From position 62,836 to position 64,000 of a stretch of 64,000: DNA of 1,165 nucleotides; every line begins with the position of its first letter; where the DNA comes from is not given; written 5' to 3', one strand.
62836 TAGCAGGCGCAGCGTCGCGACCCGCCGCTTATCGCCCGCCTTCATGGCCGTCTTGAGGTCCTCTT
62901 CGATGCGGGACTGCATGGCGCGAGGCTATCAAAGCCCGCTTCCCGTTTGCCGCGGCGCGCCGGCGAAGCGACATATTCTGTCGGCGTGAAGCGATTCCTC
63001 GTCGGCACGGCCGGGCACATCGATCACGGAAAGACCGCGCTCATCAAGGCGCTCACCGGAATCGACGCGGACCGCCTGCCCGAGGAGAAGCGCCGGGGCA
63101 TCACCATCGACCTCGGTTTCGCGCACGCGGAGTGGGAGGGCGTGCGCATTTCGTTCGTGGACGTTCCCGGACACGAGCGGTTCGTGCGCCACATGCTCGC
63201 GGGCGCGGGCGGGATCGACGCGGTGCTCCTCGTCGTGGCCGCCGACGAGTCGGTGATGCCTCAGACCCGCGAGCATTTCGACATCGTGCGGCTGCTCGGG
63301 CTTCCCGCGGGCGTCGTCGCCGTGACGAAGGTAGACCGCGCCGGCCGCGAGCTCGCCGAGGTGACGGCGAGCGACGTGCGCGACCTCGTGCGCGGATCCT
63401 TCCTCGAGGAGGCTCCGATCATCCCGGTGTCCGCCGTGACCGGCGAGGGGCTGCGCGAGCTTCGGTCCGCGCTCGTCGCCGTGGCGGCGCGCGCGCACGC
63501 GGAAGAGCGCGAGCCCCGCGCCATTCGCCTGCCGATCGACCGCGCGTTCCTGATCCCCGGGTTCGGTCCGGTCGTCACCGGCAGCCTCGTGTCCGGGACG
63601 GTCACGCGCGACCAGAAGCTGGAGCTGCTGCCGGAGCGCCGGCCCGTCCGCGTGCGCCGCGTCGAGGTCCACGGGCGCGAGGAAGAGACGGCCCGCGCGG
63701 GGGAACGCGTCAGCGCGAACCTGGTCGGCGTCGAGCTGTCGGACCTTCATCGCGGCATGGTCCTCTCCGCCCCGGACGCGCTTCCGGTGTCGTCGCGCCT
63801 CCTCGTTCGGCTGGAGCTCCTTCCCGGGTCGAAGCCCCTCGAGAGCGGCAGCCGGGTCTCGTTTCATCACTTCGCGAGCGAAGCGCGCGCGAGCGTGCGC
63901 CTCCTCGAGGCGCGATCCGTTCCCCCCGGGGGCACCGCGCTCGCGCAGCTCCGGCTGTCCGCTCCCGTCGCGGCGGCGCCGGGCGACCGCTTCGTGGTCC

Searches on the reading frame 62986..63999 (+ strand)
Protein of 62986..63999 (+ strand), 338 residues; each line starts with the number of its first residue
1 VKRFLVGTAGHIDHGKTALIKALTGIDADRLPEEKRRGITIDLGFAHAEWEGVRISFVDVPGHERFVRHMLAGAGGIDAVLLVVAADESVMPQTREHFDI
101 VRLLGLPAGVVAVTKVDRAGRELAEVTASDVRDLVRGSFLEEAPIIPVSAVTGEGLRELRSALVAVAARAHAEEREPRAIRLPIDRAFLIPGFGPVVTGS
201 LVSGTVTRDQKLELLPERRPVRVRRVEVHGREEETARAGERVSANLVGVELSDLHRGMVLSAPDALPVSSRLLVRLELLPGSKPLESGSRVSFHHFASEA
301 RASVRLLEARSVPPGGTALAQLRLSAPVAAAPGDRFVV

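Call 27: search_protein_families(library=ncbifam, proteins=[window:62986-63999:+], max_evalue=1e-10)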
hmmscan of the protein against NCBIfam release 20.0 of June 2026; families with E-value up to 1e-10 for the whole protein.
seq(338 aa): 25 families
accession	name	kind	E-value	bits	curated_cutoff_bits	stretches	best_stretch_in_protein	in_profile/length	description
TIGR00475.1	selB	equivalog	4.5e-93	312.9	242.25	1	5-338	2-322/581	selenocysteine-specific translation elongation factor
NF009373.0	PRK12736.1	subfamily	4.3e-44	150.8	452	1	6-337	15-376/394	elongation factor Tu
NF003077.0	PRK04000.1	equivalog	6.3e-43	147.5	315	2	54-219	86-258/412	translation initiation factor IF-2 subunit gamma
NF008969.0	PRK12317.1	subfamily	2.2e-42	145.1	502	1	29-315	61-363/426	elongation factor 1-alpha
NF000766.0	PRK00049.1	subfamily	3.6e-42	144.6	449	1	6-336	15-377/396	elongation factor Tu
TIGR03680.1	eif2g_arch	equivalog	4.5e-42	144.7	514.5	2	54-219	82-254/407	translation initiation factor IF-2 subunit gamma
TIGR00485.1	EF-Tu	equivalog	5.3e-42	143.9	522.4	1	6-337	15-376/394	elongation factor Tu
NF009372.0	PRK12735.1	subfamily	1.7e-40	139.1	479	1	6-337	15-378/396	elongation factor Tu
TIGR00483.1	EF-1_alpha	equivalog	1.4e-30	106.2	540.1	1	29-268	61-316/427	translation elongation factor EF-1 subunit alpha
TIGR02034.1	CysN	subfamily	7e-26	91.2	336.1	1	29-308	56-344/406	sulfate adenylyltransferase, large subunit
TIGR00487.1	IF-2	equivalog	8.8e-24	84.2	424.4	1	6-205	90-287/587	translation initiation factor IF-2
NF004035.0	PRK05506.1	subfamily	5.6e-23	81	715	1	29-304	80-364/632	bifunctional sulfate adenylyltransferase subunit 1/adenylylsulfate kinase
NF003478.0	PRK05124.1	equivalog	7.1e-23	80.9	590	1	29-306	83-369/475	sulfate adenylyltransferase subunit CysN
NF012153.1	tet_protect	equivalog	1.8e-16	59.6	775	1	29-133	41-143/614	tetracycline resistance ribosomal protection protein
NF009381.0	PRK12740.1-5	subfamily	1.9e-16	59.6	583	1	28-128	49-148/692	elongation factor G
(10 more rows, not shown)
